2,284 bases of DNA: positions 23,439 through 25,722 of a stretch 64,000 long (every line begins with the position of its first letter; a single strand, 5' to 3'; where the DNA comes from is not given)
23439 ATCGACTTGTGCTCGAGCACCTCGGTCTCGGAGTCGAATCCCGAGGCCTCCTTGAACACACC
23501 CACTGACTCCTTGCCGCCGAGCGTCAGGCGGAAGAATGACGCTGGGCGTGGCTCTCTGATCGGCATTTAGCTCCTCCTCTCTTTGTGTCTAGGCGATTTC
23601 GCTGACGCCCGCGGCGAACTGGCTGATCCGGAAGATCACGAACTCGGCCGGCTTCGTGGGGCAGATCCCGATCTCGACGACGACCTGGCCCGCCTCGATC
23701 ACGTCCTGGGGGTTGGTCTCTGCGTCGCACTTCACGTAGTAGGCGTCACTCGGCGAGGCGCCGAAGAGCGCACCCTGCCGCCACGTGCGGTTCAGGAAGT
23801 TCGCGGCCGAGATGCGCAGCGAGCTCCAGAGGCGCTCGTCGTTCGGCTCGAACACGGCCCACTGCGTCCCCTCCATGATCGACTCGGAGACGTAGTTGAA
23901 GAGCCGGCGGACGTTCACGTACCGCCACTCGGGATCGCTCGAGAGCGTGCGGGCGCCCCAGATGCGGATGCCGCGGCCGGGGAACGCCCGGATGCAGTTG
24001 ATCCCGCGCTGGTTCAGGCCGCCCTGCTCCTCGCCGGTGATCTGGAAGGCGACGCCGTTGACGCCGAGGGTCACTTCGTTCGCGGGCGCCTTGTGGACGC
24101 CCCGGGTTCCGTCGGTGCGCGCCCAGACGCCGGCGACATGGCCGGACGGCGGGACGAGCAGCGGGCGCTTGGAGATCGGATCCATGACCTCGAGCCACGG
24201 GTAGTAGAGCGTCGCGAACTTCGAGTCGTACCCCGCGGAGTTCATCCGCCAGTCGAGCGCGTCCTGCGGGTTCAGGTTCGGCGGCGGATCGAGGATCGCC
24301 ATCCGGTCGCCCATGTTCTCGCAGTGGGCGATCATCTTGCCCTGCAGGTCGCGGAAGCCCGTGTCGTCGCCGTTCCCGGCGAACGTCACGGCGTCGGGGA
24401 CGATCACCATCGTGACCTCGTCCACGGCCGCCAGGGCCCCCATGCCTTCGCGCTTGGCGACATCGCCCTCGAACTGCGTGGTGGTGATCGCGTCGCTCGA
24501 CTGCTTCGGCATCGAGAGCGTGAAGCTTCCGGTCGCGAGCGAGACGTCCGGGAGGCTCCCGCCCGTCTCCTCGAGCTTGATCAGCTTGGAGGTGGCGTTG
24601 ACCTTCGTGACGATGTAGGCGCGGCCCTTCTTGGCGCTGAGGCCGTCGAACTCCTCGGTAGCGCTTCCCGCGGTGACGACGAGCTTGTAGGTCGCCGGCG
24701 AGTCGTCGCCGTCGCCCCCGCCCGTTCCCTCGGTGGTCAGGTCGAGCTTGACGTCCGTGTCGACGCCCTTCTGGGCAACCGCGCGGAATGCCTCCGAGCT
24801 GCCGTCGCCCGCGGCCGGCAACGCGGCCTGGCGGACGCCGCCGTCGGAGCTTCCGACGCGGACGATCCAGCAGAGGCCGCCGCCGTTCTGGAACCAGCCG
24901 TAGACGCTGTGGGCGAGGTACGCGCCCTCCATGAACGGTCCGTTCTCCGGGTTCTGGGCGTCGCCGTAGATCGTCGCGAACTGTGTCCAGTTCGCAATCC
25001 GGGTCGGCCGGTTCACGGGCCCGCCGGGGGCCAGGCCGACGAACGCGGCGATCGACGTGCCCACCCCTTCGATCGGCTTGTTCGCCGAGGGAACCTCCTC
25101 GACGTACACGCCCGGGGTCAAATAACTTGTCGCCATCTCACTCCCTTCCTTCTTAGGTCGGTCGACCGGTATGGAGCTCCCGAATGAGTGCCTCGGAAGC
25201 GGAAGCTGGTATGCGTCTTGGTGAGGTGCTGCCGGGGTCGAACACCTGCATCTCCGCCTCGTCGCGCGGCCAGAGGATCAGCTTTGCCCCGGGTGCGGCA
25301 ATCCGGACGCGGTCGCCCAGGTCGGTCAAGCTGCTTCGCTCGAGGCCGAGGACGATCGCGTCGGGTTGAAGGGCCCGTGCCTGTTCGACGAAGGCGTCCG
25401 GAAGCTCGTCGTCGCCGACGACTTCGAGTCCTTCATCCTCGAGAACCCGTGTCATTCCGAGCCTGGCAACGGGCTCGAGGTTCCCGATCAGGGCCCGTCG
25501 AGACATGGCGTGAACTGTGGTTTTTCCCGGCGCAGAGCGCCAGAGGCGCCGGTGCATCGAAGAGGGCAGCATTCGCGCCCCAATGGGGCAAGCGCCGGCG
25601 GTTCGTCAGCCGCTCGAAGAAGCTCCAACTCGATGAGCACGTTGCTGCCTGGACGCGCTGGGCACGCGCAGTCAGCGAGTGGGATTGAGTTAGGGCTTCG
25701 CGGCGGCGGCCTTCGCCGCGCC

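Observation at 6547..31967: Complete phage-tail-like contractile injection system locus with P2-like order but no head, fibre or PAAR genes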

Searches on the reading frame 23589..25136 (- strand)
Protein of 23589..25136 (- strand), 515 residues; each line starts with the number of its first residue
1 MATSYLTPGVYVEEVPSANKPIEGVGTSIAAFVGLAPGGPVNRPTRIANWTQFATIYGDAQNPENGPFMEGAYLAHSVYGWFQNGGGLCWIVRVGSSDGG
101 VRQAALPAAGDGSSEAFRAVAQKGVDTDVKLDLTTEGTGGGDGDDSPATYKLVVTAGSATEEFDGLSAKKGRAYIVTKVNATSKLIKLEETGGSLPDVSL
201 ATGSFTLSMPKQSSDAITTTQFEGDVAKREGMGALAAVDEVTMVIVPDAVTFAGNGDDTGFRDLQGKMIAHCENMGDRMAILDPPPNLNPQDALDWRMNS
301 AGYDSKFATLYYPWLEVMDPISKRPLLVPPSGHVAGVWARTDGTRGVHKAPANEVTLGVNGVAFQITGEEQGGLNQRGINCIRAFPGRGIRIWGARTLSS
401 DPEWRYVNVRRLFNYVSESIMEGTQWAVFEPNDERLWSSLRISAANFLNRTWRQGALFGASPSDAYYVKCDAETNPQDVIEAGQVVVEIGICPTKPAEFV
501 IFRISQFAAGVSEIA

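Call 5: search_protein_families(library=pfam, proteins=[window:23589-25136:-], max_evalue=0.01)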
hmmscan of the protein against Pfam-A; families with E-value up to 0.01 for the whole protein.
window:23589-25136:- (515 aa): 2 families
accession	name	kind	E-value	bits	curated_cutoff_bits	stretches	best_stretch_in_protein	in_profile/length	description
PF04984.19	Phage_sheath_1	-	7.4e-21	75.1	31.4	1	233-398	7-168/168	Phage tail sheath protein subtilisin-like domain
PF17482.7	Phage_sheath_1C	-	4.3e-18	65.7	26.9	1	399-505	1-102/104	Phage tail sheath C-terminal domain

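Call 8: find_encoding_contigs(protein=window:23589-25136:-, flank=10000, max_places=6)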
Protein window:23589-25136:- (515 aa): no gene with exactly this product is on record in the collection.

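Call 29: search_solved_structures(query=window:23589-25136:-, max_evalue=0.001)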
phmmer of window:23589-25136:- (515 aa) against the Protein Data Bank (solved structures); distinct sequences matched with E-value up to 0.001: 21.
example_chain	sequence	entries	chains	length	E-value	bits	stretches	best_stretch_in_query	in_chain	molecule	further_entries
8bky_A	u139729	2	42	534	2.4e-162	544.6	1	4-514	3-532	Phage tail sheath protein | Phage tail sheath family protein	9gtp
8bl4_V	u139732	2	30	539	1.6e-159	535.3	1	4-514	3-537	Phage tail sheath family protein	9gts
9ezm_A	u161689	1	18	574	3.3e-112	379.2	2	210-506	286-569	Phage tail sheath protein FI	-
7b5h_AO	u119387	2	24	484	6e-59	203.4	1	315-505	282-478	All3325 protein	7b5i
9qgl_2A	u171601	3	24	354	4.4e-54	187.4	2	295-508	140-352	Phage tail sheath family protein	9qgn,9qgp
9qgl_3A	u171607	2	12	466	8.5e-54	186.4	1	317-508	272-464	Phage tail sheath family protein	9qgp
6rao_D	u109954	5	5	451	1.9e-53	185.3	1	323-506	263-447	Afp3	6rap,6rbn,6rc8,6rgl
7adz_2A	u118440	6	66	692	2e-53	185.2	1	320-505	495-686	Putative phage tail sheath protein FI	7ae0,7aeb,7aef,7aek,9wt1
6j0b_A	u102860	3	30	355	2.7e-52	181.5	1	301-506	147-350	Pvc2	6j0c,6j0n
6rao_C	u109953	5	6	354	1.2e-48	169.5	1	305-507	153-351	Afp2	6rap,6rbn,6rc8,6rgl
6j0n_t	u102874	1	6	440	1.6e-47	165.7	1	323-506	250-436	Pvc3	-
9r9h_T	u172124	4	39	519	1.5e-39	139.5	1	316-504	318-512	Phage tail sheath family protein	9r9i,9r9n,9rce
6j0n_V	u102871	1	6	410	5.6e-34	121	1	216-502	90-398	Pvc4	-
9qgl_4A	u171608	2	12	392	1.2e-33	120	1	234-504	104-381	Phage tail sheath family protein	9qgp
6rao_E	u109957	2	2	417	1.7e-27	99.7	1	268-504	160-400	Afp4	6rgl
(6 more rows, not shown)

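Call 78: search_dna_similar(query=window:23589-25136:-, collection=phages, mode=protein, max_rows=10)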
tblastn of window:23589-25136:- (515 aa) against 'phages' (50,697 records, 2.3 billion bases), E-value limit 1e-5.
Records with a match: 2863; places in all: 2871; records where one place covers at least 80% of the query: 21.
Best place of each record, by identity: <60% 2863.
By first word of the organism name: Escherichia 683; Klebsiella 364; Synechococcus 357; Salmonella 218; Shigella 89; Burkholderia 85; Vibrio 80; Aeromonas 75; Acinetobacter 73; Yersinia 69; and 79 more.
By host as written in the record: - 433; Escherichia coli 285; Klebsiella pneumoniae 137; Synechococcus 107; Ralstonia solanacearum 48; Erwinia amylovora 42; Escherichia coli O157:H7 37; Synechococcus sp. 31; and 655 more.
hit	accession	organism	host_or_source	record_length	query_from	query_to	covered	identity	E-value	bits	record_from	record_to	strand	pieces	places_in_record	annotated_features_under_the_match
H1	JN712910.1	Bacillus phage BCD7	Bacillus cereus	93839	6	505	97%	34.0%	1e-72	256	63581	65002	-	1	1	putative tail sheath protein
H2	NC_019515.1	Bacillus phage BCD7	Bacillus cereus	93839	6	505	97%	34.0%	1e-72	256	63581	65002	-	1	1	putative tail sheath protein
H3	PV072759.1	Burkholderia phage vB_E433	Burkholderia sp.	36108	1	503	98%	24.0%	7e-16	87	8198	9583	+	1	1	major tail sheath protein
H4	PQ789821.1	Burkholderia phage vB_E274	Burkholderia sp.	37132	1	503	98%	24.0%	7e-16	87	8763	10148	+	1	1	major tail sheath protein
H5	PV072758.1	Burkholderia phage vB_E430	Burkholderia sp.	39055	1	503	98%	24.0%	7e-16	87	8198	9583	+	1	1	major tail sheath protein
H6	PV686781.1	Alicyclobacillus phage MMB025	Alicyclobacillus acidoterrestris MMB007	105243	1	510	99%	23.5%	3e-15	85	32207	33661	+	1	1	tail sheath protein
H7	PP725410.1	Streptomyces phage GiJojo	Streptomyces mirabilis NRRL B-2400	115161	1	507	58%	39.3%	8e-37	213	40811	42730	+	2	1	80: tail sheath protein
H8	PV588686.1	Streptomyces phage pSt2308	Streptomyces turgidiscabies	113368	1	507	58%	39.0%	3e-36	212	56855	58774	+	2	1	tail sheath protein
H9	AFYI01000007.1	Salmonella enterica subsp. enterica serovar Infantis str. ...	Homo sapiens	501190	20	503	94%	24.0%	1e-13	80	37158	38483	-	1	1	phage tail sheath protein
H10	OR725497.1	Streptomyces phage LuckySocke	Streptomyces lividans JI 1326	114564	1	507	57%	38.9%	1e-36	211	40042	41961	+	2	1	88: tail sheath protein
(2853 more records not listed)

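Call 79: find_related_loci(query=window:23589-25136:-, collection=viral_contigs, flank=10000)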
Query window:23589-25136:- (515 aa) in viral_contigs; peptide patterns used: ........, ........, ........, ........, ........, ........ (x = any residue, [..] = any of these).
46 stretches matched a pattern; 39 encode a relative of the query (tblastn E <= 1e-3); 39 distinct loci.
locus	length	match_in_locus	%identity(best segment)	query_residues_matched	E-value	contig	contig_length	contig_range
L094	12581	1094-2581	43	1-512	4e-120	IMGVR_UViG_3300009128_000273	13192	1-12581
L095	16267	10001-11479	42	1-512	3e-117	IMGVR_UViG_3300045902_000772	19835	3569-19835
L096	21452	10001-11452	41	1-510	3e-117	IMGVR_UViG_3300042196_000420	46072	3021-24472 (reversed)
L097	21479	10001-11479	42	1-512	4e-115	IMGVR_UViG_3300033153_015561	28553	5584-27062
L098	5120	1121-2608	40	1-510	3e-114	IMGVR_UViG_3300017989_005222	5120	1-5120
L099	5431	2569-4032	39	5-512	6e-100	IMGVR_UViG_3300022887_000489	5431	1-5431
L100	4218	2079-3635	37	5-510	3e-97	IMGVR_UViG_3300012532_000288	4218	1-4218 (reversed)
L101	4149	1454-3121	35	5-504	3e-96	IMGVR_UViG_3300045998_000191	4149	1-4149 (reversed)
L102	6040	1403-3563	53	1-510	9e-92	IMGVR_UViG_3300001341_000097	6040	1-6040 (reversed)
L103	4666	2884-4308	37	3-509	6e-88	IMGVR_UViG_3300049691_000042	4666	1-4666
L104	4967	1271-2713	37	3-509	2e-87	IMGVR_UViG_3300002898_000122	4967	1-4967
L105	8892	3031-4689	52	4-512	4e-82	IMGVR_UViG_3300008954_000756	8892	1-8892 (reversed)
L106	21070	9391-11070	45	5-506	1e-78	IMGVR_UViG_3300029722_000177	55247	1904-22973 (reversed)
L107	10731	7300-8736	35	3-513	4e-78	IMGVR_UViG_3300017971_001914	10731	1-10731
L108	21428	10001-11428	34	5-512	1e-76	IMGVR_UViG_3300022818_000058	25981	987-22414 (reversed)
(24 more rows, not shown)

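Call 100: search_solved_structures(query=window:23589-25136:-, max_evalue=1e-150, show_alignments=1)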
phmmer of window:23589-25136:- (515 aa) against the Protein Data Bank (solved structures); distinct sequences matched with E-value up to 1e-150: 2.
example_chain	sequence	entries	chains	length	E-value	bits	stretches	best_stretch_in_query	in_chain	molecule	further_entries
8bky_A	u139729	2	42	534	2.4e-162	544.6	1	4-514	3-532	Phage tail sheath protein | Phage tail sheath family protein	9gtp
8bl4_V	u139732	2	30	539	1.6e-159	535.3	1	4-514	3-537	Phage tail sheath family protein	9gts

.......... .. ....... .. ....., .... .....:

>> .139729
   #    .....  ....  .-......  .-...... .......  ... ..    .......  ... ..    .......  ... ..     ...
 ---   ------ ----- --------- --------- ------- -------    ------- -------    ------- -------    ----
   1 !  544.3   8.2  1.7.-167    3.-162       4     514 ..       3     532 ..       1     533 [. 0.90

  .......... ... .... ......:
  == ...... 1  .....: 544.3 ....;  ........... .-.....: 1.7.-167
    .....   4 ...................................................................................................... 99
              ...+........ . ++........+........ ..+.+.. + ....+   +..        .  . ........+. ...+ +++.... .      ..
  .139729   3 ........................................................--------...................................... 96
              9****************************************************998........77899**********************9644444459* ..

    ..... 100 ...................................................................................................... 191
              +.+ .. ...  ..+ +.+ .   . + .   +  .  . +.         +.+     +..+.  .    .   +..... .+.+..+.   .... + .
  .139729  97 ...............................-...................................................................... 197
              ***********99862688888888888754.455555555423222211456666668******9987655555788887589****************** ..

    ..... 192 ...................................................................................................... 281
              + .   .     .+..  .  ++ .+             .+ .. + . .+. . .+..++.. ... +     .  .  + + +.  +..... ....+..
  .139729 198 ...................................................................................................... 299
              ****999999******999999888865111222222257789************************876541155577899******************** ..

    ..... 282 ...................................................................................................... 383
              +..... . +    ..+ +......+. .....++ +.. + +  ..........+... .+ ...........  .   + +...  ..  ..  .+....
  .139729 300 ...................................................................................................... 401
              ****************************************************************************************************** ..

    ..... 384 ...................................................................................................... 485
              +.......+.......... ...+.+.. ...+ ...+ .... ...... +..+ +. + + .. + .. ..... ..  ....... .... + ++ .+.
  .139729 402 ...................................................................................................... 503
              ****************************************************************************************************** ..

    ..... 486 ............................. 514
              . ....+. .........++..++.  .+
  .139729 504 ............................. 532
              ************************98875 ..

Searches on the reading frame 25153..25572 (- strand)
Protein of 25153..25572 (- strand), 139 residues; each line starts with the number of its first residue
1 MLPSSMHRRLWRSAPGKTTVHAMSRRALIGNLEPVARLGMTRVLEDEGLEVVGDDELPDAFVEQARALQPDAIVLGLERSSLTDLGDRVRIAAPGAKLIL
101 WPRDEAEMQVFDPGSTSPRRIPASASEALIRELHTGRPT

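Call 5: search_protein_families(library=pfam, proteins=[window:25153-25572:-], max_evalue=0.01)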
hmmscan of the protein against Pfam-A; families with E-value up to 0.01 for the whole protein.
window:25153-25572:- (139 aa): 0 families

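Call 41: search_protein_families(library=ncbifam, proteins=[window:25153-25572:-], max_evalue=0.01)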
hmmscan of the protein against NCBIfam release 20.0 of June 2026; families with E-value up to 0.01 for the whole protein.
window:25153-25572:- (139 aa): 0 families

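Call 60: find_homologous_proteins(query=window:25153-25506:-, max_evalue=0.001)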
Query window:25153-25506:- (117 aa): 55 proteins with E <= 0.001 among 90 candidates.
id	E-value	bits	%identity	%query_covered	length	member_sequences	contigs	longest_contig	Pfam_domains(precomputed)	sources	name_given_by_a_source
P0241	2.7e-65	236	97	100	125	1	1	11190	-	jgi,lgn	jgi:DNA-binding NarL/FixJ family response regulator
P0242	3.0e-65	235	97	100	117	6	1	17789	-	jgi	jgi:DNA-binding NarL/FixJ family response regulator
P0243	1.6e-63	230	97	98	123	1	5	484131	-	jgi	jgi:DNA-binding NarL/FixJ family response regulator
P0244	1.9e-63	230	97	100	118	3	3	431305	-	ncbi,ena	-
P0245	2.1e-59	217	91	100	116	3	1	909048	-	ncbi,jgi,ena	jgi:AmiR/NasT family two-component response regulator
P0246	2.2e-56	207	100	85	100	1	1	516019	-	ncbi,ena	-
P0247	2.3e-54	200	82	100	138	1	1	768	-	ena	-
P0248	4.8e-54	199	82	100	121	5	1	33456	-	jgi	jgi:AmiR/NasT family two-component response regulator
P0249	3.8e-53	196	81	100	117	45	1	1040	-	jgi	-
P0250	1.5e-52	195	80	100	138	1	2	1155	-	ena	-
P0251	2.4e-52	194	80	100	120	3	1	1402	-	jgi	jgi:DNA-binding NarL/FixJ family response regulator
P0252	4.8e-52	193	79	100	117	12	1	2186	-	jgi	jgi:DNA-binding NarL/FixJ family response regulator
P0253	8.2e-52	192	80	100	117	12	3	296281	-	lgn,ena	-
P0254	2.3e-51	191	82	96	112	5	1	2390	-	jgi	jgi:hypothetical protein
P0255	2.8e-51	191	79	100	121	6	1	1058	-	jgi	jgi:AmiR/NasT family two-component response regulator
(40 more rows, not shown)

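Call 70: predict_structure(alignment_id=A4)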
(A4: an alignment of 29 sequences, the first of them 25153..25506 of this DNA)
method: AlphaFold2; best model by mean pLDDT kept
length: 117 residues; sequences in the alignment: 29
mean_pLDDT: 73.6   pTM: 0.67
mean pLDDT of the five models: 73.6, 73.0, 71.1, 69.9, 68.7
residues with pLDDT >= 90: 0; 70-90: 78; 50-70: 33; < 50: 6
segments of 3 or more residues with pLDDT < 50: 114-117
pLDDT, mean of each block of 10 residues (from residue 1): 73 67 72 73 86 65 81 83 77 80 68 51
secondary structure, 60 per line:
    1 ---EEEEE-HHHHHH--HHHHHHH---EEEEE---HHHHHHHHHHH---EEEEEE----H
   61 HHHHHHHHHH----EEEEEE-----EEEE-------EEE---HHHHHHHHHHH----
elements in order: E4-8 H10-15 H18-24 E28-32 H36-46 E50-55 H60-70 E75-80 E86-89 E97-99 H103-113

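Call 72: fold_search(model_id=the predicted structure, library=pdb)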
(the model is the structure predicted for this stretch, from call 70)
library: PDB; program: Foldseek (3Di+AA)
matches with E <= 10: 1778; with E <= 0.001: 3
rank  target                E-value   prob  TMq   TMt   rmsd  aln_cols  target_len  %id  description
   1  8jbt_A                9.2e-05  1.00  0.48  0.27   6.3       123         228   22  B12-binding domain from Chloracidobacterium thermophilum MerR family protein, anaerobic light state (released 2024-11-13)
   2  8jbt_B                1.4e-04  1.00  0.48  0.28   6.3       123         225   22  B12-binding domain from Chloracidobacterium thermophilum MerR family protein, anaerobic light state (released 2024-11-13)
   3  8jbs_B                5.9e-04  1.00  0.49  0.28   6.5       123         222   20  B12-binding domain from Chloracidobacterium thermophilum MerR family protein, dark state (released 2024-11-13)
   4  3q15_C                1.2e-03  1.00  0.55  0.56   2.7        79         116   14  Crystal Structure of RapH complexed with Spo0F (released 2011-02-23)
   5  3cz5_A                1.4e-03  1.00  0.54  0.46   3.1        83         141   19  Crystal structure of two-component response regulator, LuxR family, from Aurantimonas sp. SI85-9A1 (released 2008-05-06)
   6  5jyu_MODEL_1_A        1.8e-03  1.00  0.48  0.48   3.4        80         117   20  NMR structure of pseudo receiver domain of CikA from Thermosynechococcus elongatus (released 2017-03-29)
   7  6j1h_B                1.9e-03  1.00  0.56  0.15   5.9       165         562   15  Crystal structure of HypX from Aquifex aeolicus, Q15A-R131A-S194A-Q195A-N306A-R542A variant (released 2019-11-06)
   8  6br7_B                2.7e-03  1.00  0.55  0.52   3.0        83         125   23  Beryllium fluorinated receiver domain of BfmR from Acinetobacter baumannii (released 2018-02-21)
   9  3f7a_B                2.9e-03  1.00  0.62  0.22   6.1       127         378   20  Structure of Orthorhombic crystal form of Pseudomonas aeruginosa RssB (released 2009-11-24)
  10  4l85_A                2.9e-03  0.99  0.51  0.52   5.1       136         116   18  Crystal structure of receiver domain of KdpE D52A mutant from E. coli (released 2014-02-19)
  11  1s8n                  3.3e-03  1.00  0.53  0.34   3.3        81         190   25  Crystal structure of Rv1626 from Mycobacterium tuberculosis (released 2004-09-21)
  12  9xzo                  3.6e-03  1.00  0.61  0.60   4.8       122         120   20  Crystal structure of AI-designed response regulator like protein M1X0B (released 2025-10-01)
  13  6ww6_B                3.6e-03  0.99  0.42  0.28   4.9       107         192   19  Crystal structure of EutV bound to RNA (released 2021-11-24)
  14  6j1e                  3.6e-03  0.99  0.50  0.14   7.3       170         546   18  Crystal structure of HypX from Aquifex aeolicus (Crystal Form II) (released 2019-11-06)
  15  9lbr_MODEL_1_A        3.8e-03  1.00  0.55  0.53   2.6        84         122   20  Response regulator RR468 mutant M56A (released 2026-01-14)
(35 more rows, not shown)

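Call 87: search_protein_families(library=phrogs, proteins=[window:25153-25572:-], max_evalue=0.001)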
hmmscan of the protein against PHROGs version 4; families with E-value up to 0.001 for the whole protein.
window:25153-25572:- (139 aa): 0 families

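Call 101: search_protein_families(library=padloc, proteins=[window:25153-25572:-], max_evalue=0.001)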
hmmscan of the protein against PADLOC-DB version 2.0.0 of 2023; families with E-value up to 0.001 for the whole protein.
window:25153-25572:- (139 aa): 0 families
